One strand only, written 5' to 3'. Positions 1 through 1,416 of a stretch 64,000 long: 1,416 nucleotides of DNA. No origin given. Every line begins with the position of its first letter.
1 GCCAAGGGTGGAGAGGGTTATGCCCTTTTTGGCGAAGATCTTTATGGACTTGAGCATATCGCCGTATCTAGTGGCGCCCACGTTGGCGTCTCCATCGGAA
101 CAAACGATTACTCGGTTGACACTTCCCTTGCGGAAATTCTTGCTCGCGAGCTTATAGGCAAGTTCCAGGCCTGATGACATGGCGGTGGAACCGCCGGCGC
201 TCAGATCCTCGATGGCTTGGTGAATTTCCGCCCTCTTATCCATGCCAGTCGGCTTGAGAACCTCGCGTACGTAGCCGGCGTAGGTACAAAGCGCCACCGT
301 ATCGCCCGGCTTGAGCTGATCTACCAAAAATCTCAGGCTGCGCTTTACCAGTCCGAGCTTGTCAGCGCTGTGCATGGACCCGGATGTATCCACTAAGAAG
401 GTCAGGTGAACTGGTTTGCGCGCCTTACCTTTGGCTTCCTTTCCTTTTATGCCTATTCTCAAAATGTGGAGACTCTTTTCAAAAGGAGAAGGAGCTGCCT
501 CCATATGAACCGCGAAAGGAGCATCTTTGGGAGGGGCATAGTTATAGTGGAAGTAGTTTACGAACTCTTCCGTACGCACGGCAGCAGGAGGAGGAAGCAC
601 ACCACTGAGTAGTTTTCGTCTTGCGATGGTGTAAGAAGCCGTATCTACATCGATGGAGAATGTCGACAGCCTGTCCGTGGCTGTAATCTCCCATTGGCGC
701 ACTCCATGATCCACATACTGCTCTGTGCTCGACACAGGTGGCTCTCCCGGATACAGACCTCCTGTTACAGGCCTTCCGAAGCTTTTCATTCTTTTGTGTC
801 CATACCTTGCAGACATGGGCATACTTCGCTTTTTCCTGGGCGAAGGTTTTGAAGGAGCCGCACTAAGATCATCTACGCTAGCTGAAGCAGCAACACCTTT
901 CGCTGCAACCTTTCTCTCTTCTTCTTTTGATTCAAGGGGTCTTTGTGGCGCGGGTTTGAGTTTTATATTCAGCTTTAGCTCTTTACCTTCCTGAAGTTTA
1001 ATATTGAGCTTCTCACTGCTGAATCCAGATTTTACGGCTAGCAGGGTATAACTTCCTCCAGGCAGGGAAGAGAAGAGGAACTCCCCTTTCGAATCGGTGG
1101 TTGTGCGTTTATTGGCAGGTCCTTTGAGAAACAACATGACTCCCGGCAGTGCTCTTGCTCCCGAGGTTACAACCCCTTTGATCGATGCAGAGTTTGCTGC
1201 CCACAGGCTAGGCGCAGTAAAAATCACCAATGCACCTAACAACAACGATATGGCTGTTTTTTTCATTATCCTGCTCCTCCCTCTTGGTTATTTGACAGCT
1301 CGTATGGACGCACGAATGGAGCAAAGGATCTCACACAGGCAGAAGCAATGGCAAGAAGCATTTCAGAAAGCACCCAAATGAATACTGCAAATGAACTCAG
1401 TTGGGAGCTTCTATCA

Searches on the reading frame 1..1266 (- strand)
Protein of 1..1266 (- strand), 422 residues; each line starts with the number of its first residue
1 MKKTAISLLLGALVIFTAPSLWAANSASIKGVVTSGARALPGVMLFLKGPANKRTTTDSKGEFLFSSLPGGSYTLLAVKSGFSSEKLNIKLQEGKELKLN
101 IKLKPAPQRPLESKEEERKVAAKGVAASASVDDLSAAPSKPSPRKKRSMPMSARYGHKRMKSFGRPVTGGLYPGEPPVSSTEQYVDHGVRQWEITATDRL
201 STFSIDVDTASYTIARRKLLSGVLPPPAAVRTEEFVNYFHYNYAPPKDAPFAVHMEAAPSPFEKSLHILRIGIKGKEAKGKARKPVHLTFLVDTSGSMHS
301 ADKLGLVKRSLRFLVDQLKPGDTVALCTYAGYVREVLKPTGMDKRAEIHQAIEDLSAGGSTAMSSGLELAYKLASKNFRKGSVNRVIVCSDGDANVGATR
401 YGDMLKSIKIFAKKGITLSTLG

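Call 43: search_protein_families(library=pfam, proteins=[window:1-1266:-], max_evalue=0.001)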
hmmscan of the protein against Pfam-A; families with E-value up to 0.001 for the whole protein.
window:1-1266:- (422 aa): 7 families
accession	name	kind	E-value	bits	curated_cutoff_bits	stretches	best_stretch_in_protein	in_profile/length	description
PF12450.13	vWF_A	-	4.1e-29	100.8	25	1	180-269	3-93/94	von Willebrand factor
PF00092.34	VWA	-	5.5e-16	59.7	23.8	1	288-422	2-138/174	von Willebrand factor type A domain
PF13519.12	VWA_2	-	2.8e-15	57.3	27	1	289-392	2-106/107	von Willebrand factor type A domain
PF13620.12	CarboxypepD_reg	-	7.4e-13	49.1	32.3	1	28-104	1-82/82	Carboxypeptidase regulatory-like domain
PF13715.12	CarbopepD_reg_2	-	1.4e-11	44.7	32.2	1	29-106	1-79/88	CarboxypepD_reg-like domain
PF23193.1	NOMO_3rd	-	6e-06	26.7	27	1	53-89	60-93/120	NOMO third transthyretin-like domain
PF13768.12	VWA_3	-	0.00018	22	27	1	288-401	3-115/155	von Willebrand factor type A domain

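Call 44: search_protein_families(library=ncbifam, proteins=[window:1-1266:-], max_evalue=0.001)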
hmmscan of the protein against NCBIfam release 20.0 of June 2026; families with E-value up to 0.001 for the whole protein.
window:1-1266:- (422 aa): 6 families
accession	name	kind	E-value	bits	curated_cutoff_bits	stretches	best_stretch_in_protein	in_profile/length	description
TIGR02442.1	Cob-chelat-sub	hypoth_equivalog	1.9e-15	56.4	779.45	1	265-405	454-593/641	putative cobaltochelatase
NF009943.0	PRK13406.1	equivalog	2.4e-10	39.5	571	1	284-398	400-513/585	magnesium chelatase subunit D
TIGR03788.1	marine_srt_targ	equivalog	4.4e-10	38.6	551.65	1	278-393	264-380/629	marine proteobacterial sortase target protein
TIGR02031.1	BchD-ChlD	equivalog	8.9e-08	31.3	499.55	1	264-398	404-536/608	magnesium chelatase ATPase subunit D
NF052345.1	S_layer_anammox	exception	6.3e-05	20.5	1400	1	26-133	1312-1422/1596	Kustd1514 family S-layer glycoprotein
TIGR00868.1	hCaCC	subfamily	0.00015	19.7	900.85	1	290-396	309-418/863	calcium-activated chloride channel protein 1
